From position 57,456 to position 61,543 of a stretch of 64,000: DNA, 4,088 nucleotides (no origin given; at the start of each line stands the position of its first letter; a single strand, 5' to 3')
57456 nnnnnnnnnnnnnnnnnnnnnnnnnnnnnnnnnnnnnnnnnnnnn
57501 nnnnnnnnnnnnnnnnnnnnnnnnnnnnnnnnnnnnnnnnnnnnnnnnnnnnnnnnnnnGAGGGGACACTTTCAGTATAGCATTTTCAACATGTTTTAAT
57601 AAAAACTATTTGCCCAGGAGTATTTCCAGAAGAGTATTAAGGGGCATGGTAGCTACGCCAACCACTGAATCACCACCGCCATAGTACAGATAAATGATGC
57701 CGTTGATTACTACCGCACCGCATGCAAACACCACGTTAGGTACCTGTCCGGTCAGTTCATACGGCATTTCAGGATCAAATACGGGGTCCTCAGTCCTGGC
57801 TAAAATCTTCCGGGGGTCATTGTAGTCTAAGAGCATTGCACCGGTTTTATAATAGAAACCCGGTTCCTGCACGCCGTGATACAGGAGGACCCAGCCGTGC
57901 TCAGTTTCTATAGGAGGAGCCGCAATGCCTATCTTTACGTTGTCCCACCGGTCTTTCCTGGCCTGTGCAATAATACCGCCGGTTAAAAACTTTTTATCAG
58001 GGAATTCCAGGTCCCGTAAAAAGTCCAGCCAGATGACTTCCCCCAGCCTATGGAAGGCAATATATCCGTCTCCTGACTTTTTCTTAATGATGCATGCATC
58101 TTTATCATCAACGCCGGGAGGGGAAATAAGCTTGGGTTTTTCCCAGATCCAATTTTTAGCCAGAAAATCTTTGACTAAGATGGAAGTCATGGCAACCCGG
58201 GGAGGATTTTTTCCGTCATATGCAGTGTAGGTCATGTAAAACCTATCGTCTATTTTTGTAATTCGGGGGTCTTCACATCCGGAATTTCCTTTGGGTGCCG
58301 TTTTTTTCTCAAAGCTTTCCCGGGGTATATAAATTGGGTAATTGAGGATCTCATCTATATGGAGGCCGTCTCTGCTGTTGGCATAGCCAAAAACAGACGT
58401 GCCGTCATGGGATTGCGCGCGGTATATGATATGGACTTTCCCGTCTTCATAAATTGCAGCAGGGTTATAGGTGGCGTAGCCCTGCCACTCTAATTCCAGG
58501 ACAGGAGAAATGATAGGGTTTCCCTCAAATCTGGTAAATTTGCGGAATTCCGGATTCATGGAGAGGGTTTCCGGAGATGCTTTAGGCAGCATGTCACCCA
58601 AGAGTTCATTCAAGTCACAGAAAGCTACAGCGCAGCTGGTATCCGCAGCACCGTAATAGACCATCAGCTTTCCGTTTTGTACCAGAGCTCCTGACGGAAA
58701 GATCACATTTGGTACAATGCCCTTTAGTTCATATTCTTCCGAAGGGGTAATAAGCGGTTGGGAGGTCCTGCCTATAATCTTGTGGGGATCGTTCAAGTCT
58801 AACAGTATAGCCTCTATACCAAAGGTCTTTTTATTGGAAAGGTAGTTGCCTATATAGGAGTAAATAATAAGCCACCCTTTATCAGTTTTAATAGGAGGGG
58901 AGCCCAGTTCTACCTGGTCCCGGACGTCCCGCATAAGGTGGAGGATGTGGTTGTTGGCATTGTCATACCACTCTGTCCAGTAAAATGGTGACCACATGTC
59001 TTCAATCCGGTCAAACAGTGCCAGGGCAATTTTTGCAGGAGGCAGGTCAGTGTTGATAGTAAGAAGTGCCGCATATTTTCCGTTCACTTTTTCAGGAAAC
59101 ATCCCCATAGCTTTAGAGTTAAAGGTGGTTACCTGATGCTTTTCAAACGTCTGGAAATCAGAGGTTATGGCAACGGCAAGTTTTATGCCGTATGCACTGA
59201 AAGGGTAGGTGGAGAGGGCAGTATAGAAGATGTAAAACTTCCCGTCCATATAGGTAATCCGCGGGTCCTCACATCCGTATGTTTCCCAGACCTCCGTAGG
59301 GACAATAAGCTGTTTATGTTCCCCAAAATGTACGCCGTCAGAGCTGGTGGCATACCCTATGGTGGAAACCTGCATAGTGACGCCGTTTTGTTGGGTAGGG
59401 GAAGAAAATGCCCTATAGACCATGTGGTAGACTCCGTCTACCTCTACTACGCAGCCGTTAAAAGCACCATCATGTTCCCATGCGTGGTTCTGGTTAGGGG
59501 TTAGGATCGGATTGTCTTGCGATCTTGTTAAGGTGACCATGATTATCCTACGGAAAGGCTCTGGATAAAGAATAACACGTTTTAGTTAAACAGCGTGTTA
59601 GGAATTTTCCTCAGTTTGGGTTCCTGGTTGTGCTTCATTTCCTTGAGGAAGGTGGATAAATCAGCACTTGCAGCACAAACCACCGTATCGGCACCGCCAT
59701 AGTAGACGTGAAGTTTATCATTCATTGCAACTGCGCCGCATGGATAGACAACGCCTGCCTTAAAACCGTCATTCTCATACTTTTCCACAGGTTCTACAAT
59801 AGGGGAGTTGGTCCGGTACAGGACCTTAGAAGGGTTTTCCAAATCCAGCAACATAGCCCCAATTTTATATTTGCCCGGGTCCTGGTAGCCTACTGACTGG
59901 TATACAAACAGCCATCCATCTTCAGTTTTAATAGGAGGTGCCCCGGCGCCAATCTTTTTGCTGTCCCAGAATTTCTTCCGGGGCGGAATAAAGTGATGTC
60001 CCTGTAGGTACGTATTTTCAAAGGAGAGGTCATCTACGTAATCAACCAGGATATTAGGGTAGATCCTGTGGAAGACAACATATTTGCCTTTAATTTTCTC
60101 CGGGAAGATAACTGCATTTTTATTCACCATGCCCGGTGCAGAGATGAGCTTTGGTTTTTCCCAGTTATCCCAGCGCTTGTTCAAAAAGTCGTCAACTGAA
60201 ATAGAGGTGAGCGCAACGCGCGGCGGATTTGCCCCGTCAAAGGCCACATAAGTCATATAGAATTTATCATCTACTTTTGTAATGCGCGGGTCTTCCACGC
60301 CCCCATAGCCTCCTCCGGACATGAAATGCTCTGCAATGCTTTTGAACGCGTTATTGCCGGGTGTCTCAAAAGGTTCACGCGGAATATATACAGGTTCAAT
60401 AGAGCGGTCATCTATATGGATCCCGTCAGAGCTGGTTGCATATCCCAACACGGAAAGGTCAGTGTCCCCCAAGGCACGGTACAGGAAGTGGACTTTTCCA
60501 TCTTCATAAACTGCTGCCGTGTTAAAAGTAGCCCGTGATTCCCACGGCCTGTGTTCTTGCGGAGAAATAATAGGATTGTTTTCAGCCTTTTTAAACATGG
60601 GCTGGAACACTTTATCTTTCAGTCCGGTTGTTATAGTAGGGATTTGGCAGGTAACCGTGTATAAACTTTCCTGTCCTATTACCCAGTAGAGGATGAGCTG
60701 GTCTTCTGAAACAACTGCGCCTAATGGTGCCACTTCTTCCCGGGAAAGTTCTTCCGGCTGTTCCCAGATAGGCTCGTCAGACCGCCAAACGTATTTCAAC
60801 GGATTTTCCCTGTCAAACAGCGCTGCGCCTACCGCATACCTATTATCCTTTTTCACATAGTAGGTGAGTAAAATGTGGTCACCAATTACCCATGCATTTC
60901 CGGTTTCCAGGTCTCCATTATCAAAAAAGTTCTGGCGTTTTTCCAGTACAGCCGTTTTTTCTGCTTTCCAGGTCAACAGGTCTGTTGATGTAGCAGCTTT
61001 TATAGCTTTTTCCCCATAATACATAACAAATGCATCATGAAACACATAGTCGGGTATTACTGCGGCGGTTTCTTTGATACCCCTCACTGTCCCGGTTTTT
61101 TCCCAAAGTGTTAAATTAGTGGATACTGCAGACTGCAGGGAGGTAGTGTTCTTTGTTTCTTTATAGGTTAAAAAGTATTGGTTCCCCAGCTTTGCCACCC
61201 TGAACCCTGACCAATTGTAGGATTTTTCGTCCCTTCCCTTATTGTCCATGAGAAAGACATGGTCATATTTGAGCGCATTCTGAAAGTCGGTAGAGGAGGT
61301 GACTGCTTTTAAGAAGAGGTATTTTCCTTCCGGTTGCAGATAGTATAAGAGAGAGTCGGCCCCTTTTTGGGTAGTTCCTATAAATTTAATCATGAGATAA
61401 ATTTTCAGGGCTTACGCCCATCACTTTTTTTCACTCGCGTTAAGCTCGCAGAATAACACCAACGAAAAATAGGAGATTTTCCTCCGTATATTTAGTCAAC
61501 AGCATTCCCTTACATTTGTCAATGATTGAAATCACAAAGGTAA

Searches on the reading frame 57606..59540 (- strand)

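Call 84: search_protein_families(library=pfam, proteins=[window:57606-59540:-], max_evalue=0.0001)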
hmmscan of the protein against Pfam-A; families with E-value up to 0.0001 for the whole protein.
window:57606-59540:- (644 aa): 1 family
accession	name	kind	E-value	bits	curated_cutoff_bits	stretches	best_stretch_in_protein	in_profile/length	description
PF04041.19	Glyco_hydro_130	-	3.1e-100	335.6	26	2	353-641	31-318/320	beta-1,4-mannooligosaccharide phosphorylase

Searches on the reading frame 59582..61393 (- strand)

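Call 84: search_protein_families(library=pfam, proteins=[window:59582-61393:-], max_evalue=0.0001)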
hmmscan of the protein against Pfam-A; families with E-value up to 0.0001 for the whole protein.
window:59582-61393:- (603 aa): 1 family
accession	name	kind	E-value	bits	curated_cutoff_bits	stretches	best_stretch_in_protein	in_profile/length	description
PF04041.19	Glyco_hydro_130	-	5.8e-64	216.5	26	2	268-586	3-318/320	beta-1,4-mannooligosaccharide phosphorylase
